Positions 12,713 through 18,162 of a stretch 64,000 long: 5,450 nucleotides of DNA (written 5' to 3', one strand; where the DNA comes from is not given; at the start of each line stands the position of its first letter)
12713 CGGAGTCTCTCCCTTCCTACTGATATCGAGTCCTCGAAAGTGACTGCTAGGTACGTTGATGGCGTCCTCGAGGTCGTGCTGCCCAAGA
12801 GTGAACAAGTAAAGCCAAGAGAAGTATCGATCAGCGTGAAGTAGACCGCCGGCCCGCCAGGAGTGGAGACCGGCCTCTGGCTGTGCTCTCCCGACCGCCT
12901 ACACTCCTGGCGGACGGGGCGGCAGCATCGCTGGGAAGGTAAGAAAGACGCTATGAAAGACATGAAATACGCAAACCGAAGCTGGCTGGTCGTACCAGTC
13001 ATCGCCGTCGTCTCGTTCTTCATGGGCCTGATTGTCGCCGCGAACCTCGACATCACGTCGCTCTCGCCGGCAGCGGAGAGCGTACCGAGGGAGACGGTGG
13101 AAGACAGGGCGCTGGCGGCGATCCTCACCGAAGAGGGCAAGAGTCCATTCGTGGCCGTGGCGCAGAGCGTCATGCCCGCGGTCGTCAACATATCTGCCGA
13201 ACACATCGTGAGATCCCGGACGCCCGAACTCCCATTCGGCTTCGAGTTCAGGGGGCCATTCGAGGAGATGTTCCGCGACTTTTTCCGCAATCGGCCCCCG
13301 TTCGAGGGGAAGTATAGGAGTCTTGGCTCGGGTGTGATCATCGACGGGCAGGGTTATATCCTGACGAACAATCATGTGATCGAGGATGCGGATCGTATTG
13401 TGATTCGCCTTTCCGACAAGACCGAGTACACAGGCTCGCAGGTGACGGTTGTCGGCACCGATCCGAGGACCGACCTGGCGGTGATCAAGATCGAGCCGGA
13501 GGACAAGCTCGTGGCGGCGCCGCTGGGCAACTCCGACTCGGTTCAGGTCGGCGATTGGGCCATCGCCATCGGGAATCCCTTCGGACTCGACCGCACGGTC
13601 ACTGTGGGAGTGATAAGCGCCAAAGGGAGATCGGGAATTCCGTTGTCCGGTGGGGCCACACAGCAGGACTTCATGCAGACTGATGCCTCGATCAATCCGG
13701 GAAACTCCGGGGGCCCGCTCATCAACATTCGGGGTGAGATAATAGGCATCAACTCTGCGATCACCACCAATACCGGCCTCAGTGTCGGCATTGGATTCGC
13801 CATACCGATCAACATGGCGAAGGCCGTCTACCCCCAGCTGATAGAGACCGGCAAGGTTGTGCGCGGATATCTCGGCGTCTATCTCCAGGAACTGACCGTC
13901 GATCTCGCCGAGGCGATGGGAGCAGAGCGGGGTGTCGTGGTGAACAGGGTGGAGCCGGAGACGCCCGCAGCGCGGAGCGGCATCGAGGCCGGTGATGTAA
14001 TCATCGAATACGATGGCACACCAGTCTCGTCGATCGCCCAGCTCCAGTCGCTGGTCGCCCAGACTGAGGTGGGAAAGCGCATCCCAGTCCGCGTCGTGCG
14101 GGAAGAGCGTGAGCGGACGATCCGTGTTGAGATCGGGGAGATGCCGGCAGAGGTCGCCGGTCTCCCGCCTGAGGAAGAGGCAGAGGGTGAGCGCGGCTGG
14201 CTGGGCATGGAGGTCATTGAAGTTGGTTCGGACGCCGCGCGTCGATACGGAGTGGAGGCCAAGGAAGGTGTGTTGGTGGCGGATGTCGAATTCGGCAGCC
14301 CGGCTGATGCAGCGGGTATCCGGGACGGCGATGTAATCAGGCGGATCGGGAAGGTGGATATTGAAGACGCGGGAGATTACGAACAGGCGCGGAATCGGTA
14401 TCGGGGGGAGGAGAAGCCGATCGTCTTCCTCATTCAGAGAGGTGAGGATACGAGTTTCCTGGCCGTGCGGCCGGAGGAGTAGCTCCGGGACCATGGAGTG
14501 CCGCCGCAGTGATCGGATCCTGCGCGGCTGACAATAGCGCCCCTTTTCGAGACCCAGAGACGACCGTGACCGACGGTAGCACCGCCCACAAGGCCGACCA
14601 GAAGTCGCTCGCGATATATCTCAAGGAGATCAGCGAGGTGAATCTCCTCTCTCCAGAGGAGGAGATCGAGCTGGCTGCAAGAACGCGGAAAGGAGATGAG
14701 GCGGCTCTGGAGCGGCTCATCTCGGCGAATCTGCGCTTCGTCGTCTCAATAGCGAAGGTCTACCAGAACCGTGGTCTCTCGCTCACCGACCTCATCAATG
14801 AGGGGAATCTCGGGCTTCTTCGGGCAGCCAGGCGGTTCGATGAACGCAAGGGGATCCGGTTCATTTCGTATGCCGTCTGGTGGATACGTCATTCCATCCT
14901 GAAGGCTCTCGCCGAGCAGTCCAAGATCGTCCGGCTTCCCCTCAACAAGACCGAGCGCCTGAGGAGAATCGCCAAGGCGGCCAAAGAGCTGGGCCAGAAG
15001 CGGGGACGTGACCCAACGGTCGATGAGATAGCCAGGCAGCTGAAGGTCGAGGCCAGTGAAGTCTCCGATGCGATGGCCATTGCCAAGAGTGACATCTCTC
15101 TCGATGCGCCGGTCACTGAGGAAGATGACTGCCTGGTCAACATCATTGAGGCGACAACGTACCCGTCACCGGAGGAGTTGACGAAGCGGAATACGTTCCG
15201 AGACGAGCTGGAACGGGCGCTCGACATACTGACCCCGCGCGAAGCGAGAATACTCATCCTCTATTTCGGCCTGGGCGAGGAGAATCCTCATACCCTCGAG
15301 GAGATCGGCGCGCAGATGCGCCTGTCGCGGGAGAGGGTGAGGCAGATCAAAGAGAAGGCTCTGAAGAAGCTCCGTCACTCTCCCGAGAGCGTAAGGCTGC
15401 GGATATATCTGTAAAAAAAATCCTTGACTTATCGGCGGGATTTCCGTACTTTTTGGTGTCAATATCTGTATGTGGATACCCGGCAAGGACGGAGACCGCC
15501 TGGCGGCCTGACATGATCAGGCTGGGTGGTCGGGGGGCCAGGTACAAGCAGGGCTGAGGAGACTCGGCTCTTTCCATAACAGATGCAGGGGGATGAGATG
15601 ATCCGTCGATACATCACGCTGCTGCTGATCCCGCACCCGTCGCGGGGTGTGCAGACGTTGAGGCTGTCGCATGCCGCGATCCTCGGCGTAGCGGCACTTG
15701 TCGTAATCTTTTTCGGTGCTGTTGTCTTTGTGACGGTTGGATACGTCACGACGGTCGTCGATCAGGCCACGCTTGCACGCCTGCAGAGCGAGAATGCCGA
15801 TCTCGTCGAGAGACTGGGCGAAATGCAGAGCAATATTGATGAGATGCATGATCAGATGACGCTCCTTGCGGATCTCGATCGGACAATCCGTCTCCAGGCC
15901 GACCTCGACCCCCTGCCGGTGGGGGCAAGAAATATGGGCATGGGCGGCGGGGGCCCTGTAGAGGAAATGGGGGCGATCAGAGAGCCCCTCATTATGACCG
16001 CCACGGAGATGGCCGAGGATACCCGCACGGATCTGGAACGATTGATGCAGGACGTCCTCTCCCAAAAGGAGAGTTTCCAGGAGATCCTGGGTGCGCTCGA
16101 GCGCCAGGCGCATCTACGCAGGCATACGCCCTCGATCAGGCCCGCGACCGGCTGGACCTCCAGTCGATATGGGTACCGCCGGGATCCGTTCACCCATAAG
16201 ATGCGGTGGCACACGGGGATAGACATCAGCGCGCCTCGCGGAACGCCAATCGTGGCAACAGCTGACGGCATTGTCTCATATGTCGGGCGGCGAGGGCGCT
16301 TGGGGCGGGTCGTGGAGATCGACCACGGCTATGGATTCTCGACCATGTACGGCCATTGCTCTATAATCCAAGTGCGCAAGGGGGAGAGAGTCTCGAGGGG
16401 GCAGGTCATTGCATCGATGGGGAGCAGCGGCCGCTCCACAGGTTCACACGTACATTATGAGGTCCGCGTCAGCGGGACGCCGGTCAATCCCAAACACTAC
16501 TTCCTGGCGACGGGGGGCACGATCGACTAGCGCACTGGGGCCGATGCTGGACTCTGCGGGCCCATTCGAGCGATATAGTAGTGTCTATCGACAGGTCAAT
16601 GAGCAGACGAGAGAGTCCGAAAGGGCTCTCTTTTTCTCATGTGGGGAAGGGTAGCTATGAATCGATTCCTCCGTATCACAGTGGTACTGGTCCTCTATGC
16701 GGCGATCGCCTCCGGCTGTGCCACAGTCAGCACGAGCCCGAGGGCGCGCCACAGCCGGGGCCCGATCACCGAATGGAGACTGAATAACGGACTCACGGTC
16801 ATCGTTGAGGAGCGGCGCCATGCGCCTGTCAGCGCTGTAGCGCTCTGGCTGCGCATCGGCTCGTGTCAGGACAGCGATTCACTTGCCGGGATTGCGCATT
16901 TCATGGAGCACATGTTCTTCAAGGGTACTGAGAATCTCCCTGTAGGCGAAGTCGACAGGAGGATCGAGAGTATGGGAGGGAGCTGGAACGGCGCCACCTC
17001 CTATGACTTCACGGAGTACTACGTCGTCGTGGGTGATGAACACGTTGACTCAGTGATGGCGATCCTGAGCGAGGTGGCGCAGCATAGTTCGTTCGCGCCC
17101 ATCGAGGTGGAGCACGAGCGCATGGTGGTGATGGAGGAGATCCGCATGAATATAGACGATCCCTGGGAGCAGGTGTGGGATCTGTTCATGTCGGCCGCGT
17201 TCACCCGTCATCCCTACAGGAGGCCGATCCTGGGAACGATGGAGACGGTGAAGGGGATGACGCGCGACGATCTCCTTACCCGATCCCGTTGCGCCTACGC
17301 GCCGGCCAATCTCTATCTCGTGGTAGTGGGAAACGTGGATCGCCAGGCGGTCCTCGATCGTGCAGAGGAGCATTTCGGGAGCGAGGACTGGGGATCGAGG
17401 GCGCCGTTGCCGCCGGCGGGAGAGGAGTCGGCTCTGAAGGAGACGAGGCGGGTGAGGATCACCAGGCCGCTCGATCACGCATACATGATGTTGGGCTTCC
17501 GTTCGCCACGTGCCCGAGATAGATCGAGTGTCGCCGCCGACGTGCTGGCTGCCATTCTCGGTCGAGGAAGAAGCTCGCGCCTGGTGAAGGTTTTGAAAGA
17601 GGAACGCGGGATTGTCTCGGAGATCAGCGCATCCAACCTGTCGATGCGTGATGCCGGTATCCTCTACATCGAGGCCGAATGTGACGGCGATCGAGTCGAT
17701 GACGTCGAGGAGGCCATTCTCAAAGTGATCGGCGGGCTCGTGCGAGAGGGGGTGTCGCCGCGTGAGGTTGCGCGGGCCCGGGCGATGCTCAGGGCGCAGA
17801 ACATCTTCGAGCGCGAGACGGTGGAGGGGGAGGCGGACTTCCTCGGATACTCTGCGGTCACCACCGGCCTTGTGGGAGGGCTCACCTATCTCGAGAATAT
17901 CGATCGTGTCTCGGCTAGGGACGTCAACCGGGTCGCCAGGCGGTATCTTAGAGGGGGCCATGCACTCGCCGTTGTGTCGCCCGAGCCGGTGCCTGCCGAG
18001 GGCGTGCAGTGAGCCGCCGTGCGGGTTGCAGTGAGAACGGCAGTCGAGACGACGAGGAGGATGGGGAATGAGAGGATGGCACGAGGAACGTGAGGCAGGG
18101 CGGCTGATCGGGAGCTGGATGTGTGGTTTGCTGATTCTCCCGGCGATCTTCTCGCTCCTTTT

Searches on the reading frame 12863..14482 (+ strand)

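Call 54: search_protein_families(library=pfam, proteins=[window:12863-14482:+], max_evalue=0.0001)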
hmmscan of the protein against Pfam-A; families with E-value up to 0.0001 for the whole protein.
window:12863-14482:+ (539 aa): 5 families
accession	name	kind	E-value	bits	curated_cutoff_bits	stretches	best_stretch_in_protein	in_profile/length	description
PF13365.12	Trypsin_2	-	1.6e-33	116.9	27.6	1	155-296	1-144/144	Trypsin-like peptidase domain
PF13180.12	PDZ_2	-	3.7e-25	88.5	27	2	335-424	1-80/80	PDZ domain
PF00089.32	Trypsin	-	2.3e-22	80.4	20.6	1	154-320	26-217/220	Trypsin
PF17820.7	PDZ_6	-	4.4e-19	68.4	27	2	359-413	1-54/54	PDZ domain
PF00595.29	PDZ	-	3.8e-18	66.1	23.2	2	334-409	9-78/81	PDZ domain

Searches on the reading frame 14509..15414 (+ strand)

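Call 54: search_protein_families(library=pfam, proteins=[window:14509-15414:+], max_evalue=0.0001)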
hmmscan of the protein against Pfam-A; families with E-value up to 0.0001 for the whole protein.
window:14509-15414:+ (301 aa): 4 families
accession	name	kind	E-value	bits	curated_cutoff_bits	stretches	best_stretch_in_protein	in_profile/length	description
PF04545.22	Sigma70_r4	-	4.8e-19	68.1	24.1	1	237-290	1-50/50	Sigma-70, region 4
PF04539.22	Sigma70_r3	-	9.1e-19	67.8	25.3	1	149-223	1-76/78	Sigma-70 region 3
PF04542.20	Sigma70_r2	-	1.7e-17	63.4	24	1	70-138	1-69/71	Sigma-70 region 2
PF00140.25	Sigma70_r1_2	-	6e-12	45.8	22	1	33-65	2-34/34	Sigma-70 factor, region 1.2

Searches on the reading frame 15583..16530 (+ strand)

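Call 54: search_protein_families(library=pfam, proteins=[window:15583-16530:+], max_evalue=0.0001)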
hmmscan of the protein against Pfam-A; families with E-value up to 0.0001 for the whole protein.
window:15583-16530:+ (315 aa): 1 family
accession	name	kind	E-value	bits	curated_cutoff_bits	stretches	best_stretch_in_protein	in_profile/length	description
PF01551.29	Peptidase_M23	-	2.1e-34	118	28.7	1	210-303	3-96/96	Peptidase family M23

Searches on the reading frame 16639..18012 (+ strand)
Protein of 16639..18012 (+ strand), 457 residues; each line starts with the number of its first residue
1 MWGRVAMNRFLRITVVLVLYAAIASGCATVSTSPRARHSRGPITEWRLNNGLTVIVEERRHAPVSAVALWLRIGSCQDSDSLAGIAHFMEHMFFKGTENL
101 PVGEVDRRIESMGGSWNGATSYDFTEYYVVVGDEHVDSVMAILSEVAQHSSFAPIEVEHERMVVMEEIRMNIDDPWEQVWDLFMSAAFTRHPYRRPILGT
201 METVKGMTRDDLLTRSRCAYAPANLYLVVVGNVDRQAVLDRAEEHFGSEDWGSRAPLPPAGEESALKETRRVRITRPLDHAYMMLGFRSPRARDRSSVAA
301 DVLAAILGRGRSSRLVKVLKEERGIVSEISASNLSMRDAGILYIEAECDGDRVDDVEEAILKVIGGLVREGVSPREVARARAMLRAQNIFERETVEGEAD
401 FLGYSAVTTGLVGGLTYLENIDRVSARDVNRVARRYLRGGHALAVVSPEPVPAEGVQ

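Call 55: search_protein_families(library=pfam, proteins=[window:16639-18012:+], max_evalue=0.0001)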
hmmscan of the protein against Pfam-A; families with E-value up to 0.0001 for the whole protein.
window:16639-18012:+ (457 aa): 2 families
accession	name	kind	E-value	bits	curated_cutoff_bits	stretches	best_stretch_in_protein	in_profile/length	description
PF00675.25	Peptidase_M16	-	3.9e-35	121.4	22.3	1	54-200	2-148/149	Insulinase (Peptidase family M16)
PF05193.26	Peptidase_M16_C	-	4.5e-34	118.3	23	1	207-384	2-181/181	Peptidase M16 inactive domain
